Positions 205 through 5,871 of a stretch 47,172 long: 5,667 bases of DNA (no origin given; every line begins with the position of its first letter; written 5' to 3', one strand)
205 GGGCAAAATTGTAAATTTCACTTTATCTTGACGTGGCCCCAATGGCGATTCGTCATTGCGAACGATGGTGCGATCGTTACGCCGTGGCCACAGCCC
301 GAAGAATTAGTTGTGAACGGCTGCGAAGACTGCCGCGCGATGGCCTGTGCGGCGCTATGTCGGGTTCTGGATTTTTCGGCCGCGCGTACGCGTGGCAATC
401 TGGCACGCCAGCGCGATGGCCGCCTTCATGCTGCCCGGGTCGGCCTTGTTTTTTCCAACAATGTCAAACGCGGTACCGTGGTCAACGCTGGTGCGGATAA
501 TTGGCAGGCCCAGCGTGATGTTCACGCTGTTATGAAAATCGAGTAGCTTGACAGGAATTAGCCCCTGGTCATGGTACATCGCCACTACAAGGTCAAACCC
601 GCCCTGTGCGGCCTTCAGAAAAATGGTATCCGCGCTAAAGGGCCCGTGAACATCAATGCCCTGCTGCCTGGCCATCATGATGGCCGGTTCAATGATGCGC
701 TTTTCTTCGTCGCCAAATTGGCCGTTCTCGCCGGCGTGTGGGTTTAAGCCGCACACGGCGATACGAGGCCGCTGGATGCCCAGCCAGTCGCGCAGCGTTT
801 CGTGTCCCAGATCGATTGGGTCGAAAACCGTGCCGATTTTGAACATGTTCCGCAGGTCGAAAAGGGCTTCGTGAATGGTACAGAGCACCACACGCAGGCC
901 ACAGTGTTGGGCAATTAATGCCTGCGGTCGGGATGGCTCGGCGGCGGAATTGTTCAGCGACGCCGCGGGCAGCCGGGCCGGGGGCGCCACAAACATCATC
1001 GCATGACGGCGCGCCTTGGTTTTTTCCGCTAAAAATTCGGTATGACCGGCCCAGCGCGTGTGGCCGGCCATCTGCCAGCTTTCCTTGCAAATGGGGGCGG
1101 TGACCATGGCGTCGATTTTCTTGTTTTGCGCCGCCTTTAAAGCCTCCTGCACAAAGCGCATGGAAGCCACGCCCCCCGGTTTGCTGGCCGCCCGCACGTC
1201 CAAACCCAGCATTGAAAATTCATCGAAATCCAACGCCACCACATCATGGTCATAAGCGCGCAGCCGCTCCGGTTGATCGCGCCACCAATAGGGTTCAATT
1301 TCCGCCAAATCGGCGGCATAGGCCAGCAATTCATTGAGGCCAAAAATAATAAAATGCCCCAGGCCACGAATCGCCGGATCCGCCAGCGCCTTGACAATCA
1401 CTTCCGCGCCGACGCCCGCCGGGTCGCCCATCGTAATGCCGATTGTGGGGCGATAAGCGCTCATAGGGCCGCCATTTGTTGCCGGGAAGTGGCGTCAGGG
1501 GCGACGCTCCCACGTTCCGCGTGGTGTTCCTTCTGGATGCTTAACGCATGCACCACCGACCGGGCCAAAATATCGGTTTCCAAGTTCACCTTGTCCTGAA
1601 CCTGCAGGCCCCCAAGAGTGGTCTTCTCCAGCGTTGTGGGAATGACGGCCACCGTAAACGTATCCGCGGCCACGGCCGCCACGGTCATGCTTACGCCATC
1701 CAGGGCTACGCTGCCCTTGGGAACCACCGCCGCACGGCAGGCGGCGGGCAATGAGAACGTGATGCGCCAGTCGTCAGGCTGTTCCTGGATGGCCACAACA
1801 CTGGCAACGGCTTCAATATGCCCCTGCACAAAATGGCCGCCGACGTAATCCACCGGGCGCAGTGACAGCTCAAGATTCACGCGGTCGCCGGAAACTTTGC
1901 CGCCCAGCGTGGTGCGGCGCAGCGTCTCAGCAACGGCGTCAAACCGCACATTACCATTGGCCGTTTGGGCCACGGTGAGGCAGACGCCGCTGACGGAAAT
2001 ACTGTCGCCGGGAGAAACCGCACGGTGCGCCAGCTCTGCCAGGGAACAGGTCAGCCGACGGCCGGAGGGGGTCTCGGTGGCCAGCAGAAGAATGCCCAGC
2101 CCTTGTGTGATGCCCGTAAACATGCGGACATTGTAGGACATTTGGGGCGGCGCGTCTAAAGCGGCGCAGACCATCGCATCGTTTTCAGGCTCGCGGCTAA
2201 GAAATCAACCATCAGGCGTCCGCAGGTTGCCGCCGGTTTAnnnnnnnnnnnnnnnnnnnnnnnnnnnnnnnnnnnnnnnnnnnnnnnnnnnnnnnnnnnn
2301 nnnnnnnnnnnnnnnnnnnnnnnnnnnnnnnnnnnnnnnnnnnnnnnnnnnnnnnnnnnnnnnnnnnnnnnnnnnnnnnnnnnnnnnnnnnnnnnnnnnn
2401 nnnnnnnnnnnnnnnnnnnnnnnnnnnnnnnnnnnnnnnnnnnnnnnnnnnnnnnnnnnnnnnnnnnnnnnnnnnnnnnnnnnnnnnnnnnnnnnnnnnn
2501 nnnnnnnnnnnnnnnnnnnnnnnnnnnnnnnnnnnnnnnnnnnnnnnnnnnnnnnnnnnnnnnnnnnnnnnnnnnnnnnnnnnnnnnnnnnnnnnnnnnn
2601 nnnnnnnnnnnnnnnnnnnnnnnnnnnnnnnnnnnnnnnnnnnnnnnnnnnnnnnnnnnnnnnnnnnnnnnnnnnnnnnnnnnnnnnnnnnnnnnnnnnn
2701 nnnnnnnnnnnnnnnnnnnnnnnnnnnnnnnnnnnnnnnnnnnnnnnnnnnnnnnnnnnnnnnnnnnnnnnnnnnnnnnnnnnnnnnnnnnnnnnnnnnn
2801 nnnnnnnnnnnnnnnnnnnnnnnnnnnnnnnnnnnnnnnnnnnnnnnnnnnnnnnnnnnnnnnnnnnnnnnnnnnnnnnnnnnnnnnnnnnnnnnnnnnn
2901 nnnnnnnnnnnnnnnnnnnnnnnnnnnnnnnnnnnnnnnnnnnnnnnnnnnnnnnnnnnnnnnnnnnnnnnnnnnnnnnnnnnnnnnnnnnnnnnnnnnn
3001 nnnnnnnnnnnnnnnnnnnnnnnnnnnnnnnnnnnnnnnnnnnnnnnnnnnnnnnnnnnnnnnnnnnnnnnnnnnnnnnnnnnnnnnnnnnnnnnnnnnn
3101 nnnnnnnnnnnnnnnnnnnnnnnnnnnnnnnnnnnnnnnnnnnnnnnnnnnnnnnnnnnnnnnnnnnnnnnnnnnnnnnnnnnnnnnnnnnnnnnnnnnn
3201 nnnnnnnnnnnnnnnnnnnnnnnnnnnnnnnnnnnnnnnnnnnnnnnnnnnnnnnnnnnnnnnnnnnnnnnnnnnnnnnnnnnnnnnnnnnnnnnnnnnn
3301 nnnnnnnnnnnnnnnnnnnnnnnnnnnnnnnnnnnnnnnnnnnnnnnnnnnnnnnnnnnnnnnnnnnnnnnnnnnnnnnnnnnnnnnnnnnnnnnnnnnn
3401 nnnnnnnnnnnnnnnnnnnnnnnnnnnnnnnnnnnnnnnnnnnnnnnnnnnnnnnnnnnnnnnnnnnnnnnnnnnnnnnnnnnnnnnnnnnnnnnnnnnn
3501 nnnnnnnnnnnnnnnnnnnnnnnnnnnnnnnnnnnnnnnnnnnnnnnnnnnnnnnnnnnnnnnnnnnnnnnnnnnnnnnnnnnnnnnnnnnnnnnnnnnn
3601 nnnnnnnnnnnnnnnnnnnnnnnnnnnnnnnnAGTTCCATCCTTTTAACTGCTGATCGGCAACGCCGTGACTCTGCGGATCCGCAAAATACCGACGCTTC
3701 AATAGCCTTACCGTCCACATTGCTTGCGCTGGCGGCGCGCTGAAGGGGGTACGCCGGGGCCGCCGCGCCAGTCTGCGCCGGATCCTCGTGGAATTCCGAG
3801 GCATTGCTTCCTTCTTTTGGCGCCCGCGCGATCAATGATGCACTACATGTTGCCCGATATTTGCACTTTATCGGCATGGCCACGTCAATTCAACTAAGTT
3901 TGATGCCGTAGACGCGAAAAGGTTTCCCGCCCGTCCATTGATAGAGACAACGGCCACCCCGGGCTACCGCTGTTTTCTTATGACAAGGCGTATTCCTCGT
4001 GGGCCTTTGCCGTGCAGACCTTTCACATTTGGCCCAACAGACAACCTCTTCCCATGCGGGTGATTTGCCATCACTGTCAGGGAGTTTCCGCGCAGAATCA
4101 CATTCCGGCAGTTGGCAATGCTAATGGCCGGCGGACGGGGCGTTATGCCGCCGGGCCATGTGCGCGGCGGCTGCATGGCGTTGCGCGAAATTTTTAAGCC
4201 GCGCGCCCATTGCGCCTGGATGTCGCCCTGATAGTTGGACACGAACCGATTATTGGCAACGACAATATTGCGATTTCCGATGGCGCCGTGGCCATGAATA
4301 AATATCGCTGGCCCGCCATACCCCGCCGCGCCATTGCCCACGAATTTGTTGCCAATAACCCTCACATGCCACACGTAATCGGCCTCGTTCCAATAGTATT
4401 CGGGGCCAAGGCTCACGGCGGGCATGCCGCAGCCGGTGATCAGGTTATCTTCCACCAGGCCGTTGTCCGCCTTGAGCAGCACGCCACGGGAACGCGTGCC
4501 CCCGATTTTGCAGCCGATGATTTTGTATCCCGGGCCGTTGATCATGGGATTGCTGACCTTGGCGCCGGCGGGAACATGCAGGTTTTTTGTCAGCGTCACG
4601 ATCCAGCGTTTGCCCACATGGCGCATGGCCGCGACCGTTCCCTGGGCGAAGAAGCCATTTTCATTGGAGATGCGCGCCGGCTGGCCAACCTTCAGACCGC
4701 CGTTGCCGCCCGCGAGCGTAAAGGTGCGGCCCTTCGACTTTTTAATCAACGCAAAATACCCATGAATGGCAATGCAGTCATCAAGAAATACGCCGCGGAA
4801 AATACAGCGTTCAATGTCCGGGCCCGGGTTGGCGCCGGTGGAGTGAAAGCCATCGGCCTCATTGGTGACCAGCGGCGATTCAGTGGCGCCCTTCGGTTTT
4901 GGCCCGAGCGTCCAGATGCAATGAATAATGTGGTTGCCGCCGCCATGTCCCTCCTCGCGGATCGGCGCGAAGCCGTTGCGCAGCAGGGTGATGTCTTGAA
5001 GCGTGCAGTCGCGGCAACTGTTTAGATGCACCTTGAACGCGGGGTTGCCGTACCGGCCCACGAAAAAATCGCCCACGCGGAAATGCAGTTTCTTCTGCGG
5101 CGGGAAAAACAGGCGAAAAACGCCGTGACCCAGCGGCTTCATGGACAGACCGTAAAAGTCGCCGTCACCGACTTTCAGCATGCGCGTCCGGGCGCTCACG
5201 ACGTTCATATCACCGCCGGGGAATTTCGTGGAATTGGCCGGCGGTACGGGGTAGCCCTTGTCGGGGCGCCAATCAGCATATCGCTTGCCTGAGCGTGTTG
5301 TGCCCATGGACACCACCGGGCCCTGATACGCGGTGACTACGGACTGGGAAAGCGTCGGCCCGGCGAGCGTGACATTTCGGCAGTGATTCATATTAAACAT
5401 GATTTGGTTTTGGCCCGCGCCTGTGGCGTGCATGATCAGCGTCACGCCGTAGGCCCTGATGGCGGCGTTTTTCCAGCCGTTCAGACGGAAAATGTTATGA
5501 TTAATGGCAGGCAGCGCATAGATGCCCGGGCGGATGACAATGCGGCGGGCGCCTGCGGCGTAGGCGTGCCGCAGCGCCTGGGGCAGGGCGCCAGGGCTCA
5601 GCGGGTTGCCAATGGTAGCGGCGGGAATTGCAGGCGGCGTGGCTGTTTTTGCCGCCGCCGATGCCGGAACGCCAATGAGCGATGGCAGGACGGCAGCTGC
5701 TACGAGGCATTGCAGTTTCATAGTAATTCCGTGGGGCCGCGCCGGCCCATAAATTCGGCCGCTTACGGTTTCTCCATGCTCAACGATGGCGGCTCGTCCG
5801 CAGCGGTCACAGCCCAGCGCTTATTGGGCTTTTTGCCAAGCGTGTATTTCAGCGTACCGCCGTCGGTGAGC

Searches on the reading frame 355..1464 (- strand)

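Call 60: search_protein_families(library=pfam, proteins=[window:355-1464:-], max_evalue=0.0001)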
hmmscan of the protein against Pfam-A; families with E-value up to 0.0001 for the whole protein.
window:355-1464:- (369 aa): 1 family
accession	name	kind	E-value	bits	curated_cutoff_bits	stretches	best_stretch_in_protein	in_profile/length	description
PF04166.17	PdxA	-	3.3e-95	319.2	27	1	39-353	6-286/286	Pyridoxal phosphate biosynthetic protein PdxA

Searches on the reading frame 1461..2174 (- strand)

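Call 60: search_protein_families(library=pfam, proteins=[window:1461-2174:-], max_evalue=0.0001)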
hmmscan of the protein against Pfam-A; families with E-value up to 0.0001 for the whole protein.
window:1461-2174:- (237 aa): 1 family
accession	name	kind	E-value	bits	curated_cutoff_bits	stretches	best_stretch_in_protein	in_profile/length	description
PF00677.23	Lum_binding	-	2.7e-46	155.9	27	2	117-201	1-86/86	Lumazine binding domain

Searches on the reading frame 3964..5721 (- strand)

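Call 60: search_protein_families(library=pfam, proteins=[window:3964-5721:-], max_evalue=0.0001)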
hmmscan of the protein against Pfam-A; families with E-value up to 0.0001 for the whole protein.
window:3964-5721:- (585 aa): 1 family
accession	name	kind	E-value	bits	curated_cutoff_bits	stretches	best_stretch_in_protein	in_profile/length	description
PF13229.12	Beta_helix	-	2.6e-05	24.4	25.9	0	397-514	55-156/158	Right handed beta helix region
